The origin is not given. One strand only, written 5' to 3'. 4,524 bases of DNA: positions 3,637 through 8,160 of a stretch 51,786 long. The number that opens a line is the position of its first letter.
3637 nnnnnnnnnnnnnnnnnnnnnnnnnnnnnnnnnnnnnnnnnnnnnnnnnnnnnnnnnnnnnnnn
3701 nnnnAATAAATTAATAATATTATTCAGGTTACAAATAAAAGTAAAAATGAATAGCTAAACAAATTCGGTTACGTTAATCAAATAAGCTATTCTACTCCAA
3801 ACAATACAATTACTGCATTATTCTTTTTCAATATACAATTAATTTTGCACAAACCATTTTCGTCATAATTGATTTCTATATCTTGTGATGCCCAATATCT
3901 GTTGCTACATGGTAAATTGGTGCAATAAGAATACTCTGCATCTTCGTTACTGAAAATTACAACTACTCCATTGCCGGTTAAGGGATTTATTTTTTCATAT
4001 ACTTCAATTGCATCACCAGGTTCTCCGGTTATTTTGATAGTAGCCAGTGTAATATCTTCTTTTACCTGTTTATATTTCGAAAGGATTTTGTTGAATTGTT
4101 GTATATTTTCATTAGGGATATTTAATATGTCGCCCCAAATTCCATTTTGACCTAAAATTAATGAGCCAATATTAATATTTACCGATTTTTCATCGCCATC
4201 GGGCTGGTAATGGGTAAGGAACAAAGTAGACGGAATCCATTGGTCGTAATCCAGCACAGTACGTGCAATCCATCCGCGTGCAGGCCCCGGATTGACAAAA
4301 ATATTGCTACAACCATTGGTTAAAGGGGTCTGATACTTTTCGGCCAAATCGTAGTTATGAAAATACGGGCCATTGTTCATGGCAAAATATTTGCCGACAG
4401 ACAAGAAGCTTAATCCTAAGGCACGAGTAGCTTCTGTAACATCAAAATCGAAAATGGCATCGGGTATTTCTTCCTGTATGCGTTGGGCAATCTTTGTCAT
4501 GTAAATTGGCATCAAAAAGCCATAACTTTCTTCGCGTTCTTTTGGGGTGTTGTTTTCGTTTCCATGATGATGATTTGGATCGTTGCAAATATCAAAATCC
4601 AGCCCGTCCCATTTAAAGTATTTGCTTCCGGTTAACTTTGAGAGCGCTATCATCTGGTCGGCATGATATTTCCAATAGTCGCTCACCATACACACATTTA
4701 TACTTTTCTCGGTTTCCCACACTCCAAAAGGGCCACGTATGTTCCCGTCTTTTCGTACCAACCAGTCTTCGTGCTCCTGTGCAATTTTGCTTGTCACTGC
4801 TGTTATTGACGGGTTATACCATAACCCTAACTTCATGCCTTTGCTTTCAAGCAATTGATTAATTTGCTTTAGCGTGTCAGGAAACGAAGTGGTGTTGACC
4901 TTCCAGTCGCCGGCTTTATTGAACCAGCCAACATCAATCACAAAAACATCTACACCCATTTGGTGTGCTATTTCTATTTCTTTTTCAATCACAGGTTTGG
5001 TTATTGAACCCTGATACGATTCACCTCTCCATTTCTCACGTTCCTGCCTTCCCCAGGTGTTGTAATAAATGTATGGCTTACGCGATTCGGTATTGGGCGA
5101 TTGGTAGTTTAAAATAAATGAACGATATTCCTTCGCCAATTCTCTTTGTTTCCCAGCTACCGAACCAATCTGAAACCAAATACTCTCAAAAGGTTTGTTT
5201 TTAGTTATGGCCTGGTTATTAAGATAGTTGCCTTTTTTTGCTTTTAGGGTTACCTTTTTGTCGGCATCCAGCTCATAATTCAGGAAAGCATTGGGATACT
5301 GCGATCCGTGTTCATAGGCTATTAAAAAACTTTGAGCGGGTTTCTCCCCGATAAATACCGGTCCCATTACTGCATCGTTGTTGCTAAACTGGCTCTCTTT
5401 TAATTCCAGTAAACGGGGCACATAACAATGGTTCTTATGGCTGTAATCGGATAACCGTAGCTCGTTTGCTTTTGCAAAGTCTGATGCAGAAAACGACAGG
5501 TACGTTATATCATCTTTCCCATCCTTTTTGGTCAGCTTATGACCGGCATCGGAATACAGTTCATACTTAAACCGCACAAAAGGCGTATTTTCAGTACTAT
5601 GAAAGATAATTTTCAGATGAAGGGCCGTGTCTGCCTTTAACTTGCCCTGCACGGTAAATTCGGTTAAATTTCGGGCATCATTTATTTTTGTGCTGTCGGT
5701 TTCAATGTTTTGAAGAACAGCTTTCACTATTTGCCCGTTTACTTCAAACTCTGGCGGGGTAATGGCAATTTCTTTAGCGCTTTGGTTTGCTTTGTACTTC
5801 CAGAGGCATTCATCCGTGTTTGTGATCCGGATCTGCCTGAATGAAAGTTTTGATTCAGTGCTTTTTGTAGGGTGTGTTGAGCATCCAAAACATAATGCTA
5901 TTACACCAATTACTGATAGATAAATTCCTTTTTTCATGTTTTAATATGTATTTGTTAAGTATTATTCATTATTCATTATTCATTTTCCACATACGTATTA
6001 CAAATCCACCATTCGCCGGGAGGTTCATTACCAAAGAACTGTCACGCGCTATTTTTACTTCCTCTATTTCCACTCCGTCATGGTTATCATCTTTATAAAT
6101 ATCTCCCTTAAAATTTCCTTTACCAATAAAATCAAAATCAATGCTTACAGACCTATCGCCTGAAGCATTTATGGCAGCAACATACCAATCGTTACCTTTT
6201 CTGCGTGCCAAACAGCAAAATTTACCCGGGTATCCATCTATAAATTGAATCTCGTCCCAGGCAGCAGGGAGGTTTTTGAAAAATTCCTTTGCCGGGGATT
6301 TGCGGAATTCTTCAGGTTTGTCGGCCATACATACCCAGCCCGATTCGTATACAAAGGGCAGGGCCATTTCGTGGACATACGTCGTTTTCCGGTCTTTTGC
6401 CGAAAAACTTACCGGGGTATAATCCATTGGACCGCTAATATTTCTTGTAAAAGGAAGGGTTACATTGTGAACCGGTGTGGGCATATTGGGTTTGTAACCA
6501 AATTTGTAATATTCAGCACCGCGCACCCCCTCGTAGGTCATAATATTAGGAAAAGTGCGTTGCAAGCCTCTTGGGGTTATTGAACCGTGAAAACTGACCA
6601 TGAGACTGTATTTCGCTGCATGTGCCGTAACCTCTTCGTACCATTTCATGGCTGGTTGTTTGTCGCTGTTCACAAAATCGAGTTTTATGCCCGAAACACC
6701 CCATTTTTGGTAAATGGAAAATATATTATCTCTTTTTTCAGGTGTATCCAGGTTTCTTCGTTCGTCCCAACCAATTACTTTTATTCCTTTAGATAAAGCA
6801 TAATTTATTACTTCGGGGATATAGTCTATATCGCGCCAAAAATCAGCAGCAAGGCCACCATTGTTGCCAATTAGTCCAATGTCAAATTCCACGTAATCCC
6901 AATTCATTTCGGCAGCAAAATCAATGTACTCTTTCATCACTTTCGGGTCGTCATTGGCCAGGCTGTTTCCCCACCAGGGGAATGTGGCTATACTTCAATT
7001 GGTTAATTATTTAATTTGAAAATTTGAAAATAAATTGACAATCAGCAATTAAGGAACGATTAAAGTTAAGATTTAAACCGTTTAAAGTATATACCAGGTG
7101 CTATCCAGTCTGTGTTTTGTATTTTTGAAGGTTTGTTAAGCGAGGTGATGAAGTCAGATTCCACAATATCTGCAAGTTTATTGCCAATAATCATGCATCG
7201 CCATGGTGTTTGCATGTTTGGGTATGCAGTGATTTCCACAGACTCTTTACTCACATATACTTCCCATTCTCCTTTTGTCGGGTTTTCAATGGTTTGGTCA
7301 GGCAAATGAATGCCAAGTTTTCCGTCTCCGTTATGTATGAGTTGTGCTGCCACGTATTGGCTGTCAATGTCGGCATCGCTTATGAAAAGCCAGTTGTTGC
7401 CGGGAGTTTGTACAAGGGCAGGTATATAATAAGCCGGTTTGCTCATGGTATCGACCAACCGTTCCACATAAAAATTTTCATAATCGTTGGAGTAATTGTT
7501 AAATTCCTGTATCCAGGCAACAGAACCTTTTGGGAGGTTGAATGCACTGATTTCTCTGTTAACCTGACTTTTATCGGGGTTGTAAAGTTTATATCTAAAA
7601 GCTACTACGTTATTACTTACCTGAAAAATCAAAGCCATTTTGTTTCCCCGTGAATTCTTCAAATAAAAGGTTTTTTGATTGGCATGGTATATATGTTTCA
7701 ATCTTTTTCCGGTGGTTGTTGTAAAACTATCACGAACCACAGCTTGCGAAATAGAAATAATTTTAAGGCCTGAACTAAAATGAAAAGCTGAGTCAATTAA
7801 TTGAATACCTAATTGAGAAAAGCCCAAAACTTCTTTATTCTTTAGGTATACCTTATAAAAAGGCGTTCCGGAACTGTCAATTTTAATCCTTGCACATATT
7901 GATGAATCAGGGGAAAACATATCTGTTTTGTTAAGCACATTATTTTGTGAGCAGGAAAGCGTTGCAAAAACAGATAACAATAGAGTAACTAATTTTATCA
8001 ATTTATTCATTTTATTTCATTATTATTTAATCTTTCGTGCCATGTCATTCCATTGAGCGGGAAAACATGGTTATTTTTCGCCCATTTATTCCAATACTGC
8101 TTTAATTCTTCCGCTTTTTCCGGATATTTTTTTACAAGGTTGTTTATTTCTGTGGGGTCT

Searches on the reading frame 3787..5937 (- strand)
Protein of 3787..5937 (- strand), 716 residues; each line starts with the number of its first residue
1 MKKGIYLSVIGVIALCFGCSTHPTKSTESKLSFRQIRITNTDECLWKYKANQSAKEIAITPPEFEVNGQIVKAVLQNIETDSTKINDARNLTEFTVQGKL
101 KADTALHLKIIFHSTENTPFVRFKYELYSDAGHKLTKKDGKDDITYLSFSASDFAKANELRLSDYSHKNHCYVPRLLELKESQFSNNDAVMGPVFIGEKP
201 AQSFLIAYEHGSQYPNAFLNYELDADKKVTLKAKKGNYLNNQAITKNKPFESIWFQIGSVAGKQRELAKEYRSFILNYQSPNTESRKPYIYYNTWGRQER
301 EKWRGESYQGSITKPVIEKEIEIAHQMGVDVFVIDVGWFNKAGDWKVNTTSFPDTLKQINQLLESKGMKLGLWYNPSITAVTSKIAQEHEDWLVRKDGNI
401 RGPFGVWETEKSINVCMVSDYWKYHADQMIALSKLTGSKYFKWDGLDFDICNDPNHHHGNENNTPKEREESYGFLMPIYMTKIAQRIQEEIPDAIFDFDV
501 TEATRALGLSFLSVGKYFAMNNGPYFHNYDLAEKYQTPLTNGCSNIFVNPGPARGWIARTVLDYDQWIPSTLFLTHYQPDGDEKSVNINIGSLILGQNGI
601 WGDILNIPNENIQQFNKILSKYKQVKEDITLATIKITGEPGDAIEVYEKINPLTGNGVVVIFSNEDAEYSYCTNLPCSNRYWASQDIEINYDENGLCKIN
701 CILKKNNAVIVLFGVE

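Call 7: search_protein_families(library=pfam, proteins=[window:3787-5937:-], max_evalue=0.001)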
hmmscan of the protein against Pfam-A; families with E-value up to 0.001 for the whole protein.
window:3787-5937:- (716 aa): 3 families
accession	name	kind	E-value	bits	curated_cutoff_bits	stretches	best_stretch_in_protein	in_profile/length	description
PF02065.24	Melibiase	-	4.9e-20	72.2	27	1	320-496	63-235/347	Melibiase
PF01055.32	Glyco_hydro_31_2nd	-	5.3e-09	36.3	23.5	1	325-484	34-198/328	Glycosyl hydrolases family 31 TIM-barrel domain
PF10566.15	Glyco_hydro_97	-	0.00077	19.4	32.5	0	288-390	7-111/275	Glycoside hydrolase 97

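Call 73: search_protein_families(library=ncbifam, proteins=[window:3787-5937:-], max_evalue=0.01)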
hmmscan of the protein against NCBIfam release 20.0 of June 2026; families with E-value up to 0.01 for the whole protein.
window:3787-5937:- (716 aa): 1 family
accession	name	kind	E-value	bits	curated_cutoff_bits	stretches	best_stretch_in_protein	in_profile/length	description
NF053652.1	BtArabpyrBAD1528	equivalog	1.8e-10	39.5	1100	1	314-390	327-415/730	beta-L-arabinopyranosidase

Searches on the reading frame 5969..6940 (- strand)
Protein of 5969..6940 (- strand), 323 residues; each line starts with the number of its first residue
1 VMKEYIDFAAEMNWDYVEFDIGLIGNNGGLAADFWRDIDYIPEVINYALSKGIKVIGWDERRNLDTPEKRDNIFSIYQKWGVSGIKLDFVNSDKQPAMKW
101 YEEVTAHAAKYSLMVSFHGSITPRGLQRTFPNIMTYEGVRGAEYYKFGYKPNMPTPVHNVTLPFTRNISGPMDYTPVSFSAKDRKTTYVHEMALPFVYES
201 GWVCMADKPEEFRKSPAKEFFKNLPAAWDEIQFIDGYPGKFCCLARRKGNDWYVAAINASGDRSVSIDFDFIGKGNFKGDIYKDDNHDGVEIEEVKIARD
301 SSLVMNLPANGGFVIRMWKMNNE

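Call 7: search_protein_families(library=pfam, proteins=[window:5969-6940:-], max_evalue=0.001)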
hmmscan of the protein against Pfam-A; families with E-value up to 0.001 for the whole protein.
window:5969-6940:- (323 aa): 2 families
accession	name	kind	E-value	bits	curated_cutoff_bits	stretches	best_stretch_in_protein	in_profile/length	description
PF10566.15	Glyco_hydro_97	-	8.8e-62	209.4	32.5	1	2-225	36-275/275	Glycoside hydrolase 97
PF14509.12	GH97_C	-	1.2e-22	80.4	25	1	228-317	2-96/97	Glycosyl-hydrolase 97 C-terminal, oligomerisation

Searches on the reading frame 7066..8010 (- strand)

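Call 7: search_protein_families(library=pfam, proteins=[window:7066-8010:-], max_evalue=0.001)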
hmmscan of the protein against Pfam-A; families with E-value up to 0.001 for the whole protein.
window:7066-8010:- (314 aa): 1 family
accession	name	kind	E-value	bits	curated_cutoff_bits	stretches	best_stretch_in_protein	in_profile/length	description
PF14508.12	GH97_N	-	1.8e-45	155.7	25.3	1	33-294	3-229/229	Glycosyl-hydrolase 97 N-terminal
